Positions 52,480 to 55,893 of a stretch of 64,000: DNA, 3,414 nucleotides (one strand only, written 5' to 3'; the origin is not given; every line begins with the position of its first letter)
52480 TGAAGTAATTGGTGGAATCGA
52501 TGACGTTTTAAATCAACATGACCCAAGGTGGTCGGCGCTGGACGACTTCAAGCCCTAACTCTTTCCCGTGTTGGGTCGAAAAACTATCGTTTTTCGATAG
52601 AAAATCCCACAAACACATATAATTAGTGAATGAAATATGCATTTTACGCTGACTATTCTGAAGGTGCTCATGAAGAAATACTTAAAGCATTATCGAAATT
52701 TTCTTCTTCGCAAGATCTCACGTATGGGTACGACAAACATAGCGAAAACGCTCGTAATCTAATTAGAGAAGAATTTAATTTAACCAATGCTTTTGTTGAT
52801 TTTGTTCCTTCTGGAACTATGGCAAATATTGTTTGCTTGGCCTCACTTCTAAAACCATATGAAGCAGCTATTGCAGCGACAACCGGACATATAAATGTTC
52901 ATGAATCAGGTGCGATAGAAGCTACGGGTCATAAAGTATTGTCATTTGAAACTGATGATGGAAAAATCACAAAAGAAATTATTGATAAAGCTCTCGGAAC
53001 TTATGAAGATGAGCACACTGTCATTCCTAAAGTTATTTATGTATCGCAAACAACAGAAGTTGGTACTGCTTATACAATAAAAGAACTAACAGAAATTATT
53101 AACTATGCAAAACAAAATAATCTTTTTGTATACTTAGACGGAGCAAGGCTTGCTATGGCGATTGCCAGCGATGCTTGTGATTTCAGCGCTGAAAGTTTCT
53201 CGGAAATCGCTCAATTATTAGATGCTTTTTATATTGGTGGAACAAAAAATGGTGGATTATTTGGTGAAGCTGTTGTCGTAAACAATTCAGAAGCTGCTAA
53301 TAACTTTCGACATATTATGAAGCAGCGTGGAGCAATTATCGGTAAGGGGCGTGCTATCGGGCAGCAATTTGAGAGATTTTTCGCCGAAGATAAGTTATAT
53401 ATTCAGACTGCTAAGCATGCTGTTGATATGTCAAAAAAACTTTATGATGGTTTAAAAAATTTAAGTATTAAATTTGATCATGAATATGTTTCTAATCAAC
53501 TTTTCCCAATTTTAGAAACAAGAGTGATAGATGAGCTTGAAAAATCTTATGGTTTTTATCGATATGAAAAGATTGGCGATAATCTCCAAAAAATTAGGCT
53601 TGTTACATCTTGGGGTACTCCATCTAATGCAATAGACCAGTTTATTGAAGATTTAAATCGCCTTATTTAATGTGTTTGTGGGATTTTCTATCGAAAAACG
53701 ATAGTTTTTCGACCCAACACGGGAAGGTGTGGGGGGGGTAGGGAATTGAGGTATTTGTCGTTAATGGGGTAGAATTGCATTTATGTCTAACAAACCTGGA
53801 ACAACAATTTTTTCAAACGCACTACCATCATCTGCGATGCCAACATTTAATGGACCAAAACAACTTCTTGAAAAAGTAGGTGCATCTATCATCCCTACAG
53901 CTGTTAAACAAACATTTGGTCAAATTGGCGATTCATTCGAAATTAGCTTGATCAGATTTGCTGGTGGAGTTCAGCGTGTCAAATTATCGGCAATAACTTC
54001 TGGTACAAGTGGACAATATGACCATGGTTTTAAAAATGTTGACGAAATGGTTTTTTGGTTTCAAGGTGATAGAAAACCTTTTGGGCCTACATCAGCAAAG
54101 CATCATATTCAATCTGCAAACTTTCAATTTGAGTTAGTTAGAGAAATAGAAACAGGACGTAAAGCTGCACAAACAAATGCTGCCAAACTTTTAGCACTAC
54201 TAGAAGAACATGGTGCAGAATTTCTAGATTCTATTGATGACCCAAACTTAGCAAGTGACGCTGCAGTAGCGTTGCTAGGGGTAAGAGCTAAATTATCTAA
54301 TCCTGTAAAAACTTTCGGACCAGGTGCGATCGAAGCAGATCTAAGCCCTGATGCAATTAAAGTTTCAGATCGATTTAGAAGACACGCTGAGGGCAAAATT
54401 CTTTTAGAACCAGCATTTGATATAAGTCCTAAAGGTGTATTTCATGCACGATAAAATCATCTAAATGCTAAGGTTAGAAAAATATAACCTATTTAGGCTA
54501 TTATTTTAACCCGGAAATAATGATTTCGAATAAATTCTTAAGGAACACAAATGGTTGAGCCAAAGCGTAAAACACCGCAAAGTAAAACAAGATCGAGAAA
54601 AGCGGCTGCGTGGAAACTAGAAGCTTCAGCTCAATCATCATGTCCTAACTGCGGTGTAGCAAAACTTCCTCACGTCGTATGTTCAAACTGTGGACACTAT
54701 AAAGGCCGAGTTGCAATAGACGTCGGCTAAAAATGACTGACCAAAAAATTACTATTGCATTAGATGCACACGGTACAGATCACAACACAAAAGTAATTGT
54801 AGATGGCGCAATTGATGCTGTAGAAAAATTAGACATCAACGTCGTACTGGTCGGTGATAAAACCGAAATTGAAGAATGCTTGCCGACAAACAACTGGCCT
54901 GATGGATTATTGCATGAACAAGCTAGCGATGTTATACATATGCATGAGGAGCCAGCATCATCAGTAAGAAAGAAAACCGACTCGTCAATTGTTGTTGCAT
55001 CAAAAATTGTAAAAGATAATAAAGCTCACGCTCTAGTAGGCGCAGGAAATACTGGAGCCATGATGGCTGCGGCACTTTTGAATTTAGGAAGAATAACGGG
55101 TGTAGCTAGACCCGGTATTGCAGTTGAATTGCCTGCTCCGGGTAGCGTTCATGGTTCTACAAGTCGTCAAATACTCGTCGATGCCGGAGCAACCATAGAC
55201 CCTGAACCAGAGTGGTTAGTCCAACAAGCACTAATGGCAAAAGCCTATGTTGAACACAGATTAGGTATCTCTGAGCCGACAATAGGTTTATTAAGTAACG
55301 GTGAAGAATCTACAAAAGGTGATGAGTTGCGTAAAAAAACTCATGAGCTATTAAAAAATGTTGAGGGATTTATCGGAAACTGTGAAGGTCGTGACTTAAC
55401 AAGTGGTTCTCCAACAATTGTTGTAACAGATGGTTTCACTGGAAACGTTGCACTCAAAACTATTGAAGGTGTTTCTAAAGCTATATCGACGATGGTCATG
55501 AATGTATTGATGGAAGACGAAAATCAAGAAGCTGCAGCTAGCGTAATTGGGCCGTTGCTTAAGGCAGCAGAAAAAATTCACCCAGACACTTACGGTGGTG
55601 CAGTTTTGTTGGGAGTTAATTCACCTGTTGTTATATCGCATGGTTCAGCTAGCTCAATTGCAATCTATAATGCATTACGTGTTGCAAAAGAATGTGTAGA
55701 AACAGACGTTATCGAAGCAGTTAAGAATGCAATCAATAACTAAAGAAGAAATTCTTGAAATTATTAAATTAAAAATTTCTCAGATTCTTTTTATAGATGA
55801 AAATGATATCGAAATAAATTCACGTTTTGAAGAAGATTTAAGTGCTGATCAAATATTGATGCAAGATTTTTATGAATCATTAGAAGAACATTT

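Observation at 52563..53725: Perfect 56-bp inverted repeats bracketing a single threonine-aldolase-like gene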

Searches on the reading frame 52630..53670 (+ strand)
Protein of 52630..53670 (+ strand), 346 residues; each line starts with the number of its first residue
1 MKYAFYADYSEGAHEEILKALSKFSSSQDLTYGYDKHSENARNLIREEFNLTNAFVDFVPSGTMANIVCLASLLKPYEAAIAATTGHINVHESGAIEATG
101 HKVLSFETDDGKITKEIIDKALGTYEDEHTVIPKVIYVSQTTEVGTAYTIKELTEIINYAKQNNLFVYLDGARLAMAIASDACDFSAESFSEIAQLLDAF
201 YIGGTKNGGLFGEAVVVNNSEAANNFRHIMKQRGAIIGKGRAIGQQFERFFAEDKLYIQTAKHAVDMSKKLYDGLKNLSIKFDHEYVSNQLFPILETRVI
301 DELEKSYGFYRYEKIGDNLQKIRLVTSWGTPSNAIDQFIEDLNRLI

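Call 6: search_protein_families(library=pfam, proteins=[window:52630-53670:+])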
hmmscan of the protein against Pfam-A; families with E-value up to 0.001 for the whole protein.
window:52630-53670:+ (346 aa): 3 families
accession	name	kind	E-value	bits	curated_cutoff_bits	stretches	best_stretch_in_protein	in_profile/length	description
PF01212.27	Beta_elim_lyase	-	1.2e-30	107.3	27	1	28-280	24-270/288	Beta-eliminating lyase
PF00266.25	Aminotran_5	-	3.9e-06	26.5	21.5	1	27-229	34-224/371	Aminotransferase class-V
PF00155.27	Aminotran_1_2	-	0.00013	21.8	19.7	1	14-281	19-294/361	Aminotransferase class I and II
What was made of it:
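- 52630..53670 (+): Threonine-aldolase-family PLP enzyme, 346 aa. It is intact, and the GGTKNG motif carrying the PLP lysine is present. Pfam Beta_elim_lyase, E = 1e-30 (call 6).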

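Call 8: find_encoding_contigs(protein=window:52630-53670:+, flank=10000, max_places=10)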
Protein window:52630-53670:+ (346 aa): no gene with exactly this product is on record in the collection.

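Call 9: find_homologous_proteins(query=window:52630-53667:+)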
Query window:52630-53667:+ (346 aa): 7982 proteins with E <= 0.001 among 8000 candidates; the best 120 are listed.
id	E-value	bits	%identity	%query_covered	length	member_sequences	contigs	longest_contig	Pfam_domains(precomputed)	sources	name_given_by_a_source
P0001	3.8e-225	764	100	100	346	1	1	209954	PF00266.26,PF01212.28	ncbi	ncbi:MAG: aminotransferase class V-fold PLP-dependent enzyme [Acidimicrobiia bacterium]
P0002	4.3e-127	442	58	99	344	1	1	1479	PF01212.28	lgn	-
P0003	5.8e-123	428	57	100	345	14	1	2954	PF01212.28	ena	-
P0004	7.6e-121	421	54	100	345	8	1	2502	PF01212.28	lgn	-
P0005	8.6e-120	418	55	100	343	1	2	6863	PF01212.28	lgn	-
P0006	3.3e-116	406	52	100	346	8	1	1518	PF01212.28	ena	-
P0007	5.5e-115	402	52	100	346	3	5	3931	PF01212.28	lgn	-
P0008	1.3e-112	394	51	100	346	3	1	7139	PF01212.28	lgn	-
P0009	9.5e-112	392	50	100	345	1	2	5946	PF01212.28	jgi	-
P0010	3.6e-111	390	50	100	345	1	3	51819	PF00155.28,PF00266.26,PF01212.28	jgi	jgi:threonine aldolase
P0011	3.6e-111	390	53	100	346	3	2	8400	PF01212.28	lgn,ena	-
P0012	4.8e-111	389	51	99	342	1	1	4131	PF00266.26,PF01212.28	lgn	-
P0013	1.4e-110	388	50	98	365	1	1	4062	PF00266.26,PF01212.28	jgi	jgi:threonine aldolase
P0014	2.0e-110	387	51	98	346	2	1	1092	PF01212.28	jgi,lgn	-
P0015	3.7e-110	386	49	100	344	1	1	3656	PF00155.28,PF00266.26,PF01212.28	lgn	-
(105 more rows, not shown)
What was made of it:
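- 52630..53670 (+): Homologues cover 100% of the protein (call 9).
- The sequence comes from a metagenome-assembled genome (call 9).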

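Call 10: find_encoding_contigs(protein=P0001, flank=10000, max_places=10)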
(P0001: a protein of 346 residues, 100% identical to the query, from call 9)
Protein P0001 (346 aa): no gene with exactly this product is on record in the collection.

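Call 34: find_encoding_contigs(protein=P0002, flank=5000, max_places=3)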
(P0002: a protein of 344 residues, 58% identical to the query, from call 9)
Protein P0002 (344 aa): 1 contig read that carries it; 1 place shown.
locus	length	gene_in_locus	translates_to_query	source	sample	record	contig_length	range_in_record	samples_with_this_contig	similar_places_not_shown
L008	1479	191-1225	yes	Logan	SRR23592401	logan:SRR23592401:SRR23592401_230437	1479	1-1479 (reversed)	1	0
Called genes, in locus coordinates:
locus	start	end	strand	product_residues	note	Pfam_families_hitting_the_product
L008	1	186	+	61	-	?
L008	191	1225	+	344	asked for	PF01212:Beta_elim_lyase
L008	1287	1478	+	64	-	?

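Call 35: find_encoding_contigs(protein=P0003, flank=5000, max_places=3)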
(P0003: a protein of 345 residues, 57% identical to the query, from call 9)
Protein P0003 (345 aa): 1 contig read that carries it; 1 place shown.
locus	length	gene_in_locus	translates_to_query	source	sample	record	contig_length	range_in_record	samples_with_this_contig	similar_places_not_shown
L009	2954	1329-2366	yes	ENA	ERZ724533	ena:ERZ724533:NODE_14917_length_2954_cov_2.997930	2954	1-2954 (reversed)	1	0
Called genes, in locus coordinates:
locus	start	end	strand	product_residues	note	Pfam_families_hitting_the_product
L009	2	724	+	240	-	?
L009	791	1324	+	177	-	PF03083:MtN3_slv (faint)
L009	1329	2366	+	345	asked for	PF01212:Beta_elim_lyase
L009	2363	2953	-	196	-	?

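Call 36: find_encoding_contigs(protein=P0005, flank=5000, max_places=3)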
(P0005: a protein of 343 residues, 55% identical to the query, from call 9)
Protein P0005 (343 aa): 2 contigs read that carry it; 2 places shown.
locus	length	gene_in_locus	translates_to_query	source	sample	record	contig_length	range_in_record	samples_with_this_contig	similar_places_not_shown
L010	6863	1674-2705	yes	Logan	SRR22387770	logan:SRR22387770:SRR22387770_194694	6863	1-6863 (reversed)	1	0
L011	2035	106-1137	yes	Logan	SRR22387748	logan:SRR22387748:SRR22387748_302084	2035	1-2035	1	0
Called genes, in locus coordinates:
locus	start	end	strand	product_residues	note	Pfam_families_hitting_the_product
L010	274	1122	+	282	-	PF02661:Fic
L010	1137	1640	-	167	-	-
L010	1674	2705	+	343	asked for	PF01212:Beta_elim_lyase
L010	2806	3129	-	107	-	-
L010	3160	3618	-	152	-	-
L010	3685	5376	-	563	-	-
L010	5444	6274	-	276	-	PF03372:Exo_endo_phos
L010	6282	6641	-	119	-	-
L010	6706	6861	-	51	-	?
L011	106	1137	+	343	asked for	PF01212:Beta_elim_lyase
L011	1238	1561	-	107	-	-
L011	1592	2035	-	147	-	?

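Call 51: search_protein_families(library=ncbifam, proteins=[window:52630-53670:+], max_evalue=0.01)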
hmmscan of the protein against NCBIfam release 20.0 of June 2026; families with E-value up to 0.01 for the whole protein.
window:52630-53670:+ (346 aa): 4 families
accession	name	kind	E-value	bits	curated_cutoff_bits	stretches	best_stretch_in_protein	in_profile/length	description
NF041359.1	GntG_guanitoxin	subfamily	2.7e-14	53.1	230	1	32-342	34-341/343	GntG family PLP-dependent aldolase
NF007825.0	PRK10534.1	equivalog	1.9e-07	30.4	312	1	49-224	46-215/333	low-specificity L-threonine aldolase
NF004870.0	PRK06225.1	equivalog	0.00026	19.9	351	1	14-170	43-196/380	pyridoxal phosphate-dependent aminotransferase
NF053783.1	TphnTnaApg1401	equivalog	0.0094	14.9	750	0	76-176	119-220/457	tryptophanase TnaA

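Call 95: search_solved_structures(query=window:52630-53667:+, max_evalue=1e-10)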
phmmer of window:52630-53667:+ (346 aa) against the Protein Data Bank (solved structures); distinct sequences matched with E-value up to 1e-10: 6.
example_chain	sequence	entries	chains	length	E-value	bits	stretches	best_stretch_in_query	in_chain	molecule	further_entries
1svv_A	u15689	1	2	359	7.9e-83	281.6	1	3-346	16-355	THREONINE ALDOLASE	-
7w0i_A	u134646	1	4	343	5e-38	134.4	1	4-339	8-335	L-threonine aldolase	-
1v72_A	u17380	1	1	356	1.2e-37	133.2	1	4-341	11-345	Aldolase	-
7yvr_A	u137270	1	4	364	1.2e-36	129.9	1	4-340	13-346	L-threonine aldolase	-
9l9g_A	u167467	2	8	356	2.4e-36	128.9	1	4-340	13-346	L-threonine aldolase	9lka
5vye_A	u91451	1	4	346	2.6e-33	119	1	5-345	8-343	L-threonine aldolase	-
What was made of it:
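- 52630..53670 (+): Full-length match to PDB 1SVV threonine aldolase, E = 8e-83 (call 95).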

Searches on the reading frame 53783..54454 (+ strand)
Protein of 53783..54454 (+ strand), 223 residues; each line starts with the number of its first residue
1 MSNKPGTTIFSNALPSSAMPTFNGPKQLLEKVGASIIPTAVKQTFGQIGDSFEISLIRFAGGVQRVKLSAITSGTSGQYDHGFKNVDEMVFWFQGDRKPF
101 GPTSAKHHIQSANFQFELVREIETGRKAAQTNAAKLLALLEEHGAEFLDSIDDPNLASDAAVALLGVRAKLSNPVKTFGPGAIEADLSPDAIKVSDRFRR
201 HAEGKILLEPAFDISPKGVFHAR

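Call 6: search_protein_families(library=pfam, proteins=[window:53783-54454:+])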
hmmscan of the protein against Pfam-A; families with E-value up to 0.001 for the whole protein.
window:53783-54454:+ (223 aa): 0 families

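Call 20: search_protein_families(library=pfam, proteins=[window:53783-54454:+], max_evalue=0.01)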
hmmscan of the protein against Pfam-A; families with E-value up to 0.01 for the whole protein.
window:53783-54454:+ (223 aa): 0 families

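Call 51: search_protein_families(library=ncbifam, proteins=[window:53783-54454:+], max_evalue=0.01)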
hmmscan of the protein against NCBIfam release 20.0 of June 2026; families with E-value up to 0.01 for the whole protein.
window:53783-54454:+ (223 aa): 0 families

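Call 52: search_protein_families(library=phrogs, proteins=[window:53783-54454:+], max_evalue=0.01)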
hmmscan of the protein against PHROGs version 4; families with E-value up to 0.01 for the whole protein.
window:53783-54454:+ (223 aa): 0 families

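Call 76: search_protein_representatives(protein=window:53783-54451:+)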
Query: 223 residues. Proteins with E-value up to 0.001 (for the whole library): 8; up to 1e-10: 4; up to 1e-30: 1. The best 8 are listed.
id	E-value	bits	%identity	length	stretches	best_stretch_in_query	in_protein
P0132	1.8e-142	488.5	100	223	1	1-223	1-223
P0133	5.4e-19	85.1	37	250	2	99-201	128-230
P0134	2.1e-18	83.1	35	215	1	7-208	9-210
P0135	6.4e-12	62.0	49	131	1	104-179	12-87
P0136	1.3e-08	51.1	33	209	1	90-201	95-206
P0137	2.1e-08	50.5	32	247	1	86-204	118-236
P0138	3.7e-07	46.4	34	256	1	85-181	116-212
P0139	5.8e-07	45.8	33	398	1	29-189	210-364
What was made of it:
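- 53783..54454 (+): A 223-aa fast-evolving gene immediately upstream of rpmF, with its own leaderless-type promoter (TAGAAT 53770-53775). It is the positional counterpart of the genes upstream of rpmF in relatives. Only 8 hits among 1.8 billion representatives (call 76).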

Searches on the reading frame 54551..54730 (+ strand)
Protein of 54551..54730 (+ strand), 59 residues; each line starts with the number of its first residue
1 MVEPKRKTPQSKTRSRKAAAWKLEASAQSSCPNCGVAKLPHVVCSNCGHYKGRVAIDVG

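Call 6: search_protein_families(library=pfam, proteins=[window:54551-54730:+])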
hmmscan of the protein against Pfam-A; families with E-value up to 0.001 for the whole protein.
window:54551-54730:+ (59 aa): 2 families
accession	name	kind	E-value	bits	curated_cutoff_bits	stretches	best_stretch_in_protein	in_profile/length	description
PF01783.29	Ribosomal_L32p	-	2.2e-19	69.8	21.3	1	4-56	3-54/56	Ribosomal L32p protein family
PF13248.11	Zn_ribbon_3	-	0.00019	21.2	27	0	41-49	2-10/26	zinc-ribbon domain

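Call 94: find_encoding_contigs(protein=window:54551-54730:+, flank=6000, max_places=10)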
Protein window:54551-54730:+ (59 aa): no gene with exactly this product is on record in the collection.

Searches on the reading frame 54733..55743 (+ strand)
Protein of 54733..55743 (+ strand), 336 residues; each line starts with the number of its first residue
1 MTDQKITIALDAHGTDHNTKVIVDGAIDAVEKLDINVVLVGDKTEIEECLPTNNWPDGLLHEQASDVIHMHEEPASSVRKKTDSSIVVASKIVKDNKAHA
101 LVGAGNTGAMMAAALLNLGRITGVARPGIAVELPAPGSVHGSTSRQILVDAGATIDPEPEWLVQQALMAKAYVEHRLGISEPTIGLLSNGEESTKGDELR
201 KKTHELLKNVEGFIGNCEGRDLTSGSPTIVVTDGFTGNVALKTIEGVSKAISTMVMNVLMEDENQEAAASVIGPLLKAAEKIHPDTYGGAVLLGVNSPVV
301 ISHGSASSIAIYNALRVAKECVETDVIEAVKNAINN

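Call 6: search_protein_families(library=pfam, proteins=[window:54733-55743:+])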
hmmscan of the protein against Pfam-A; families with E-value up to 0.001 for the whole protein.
window:54733-55743:+ (336 aa): 2 families
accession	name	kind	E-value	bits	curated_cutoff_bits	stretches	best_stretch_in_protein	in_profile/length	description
PF02504.20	FA_synthesis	-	2.7e-86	290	29.1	1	7-328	2-323/324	Fatty acid synthesis protein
PF01515.24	PTA_PTB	-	0.00041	20.3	24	0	76-208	95-222/319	Phosphate acetyl/butaryl transferase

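Call 23: find_related_loci(query=window:54733-55740:+, collection=genome_contigs, flank=7000)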
Query window:54733-55740:+ (336 aa) in genome_contigs; peptide patterns used: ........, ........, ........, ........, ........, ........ (x = any residue, [..] = any of these).
16 stretches matched a pattern, but none encodes a relative of the query by tblastn (E <= 1e-3).
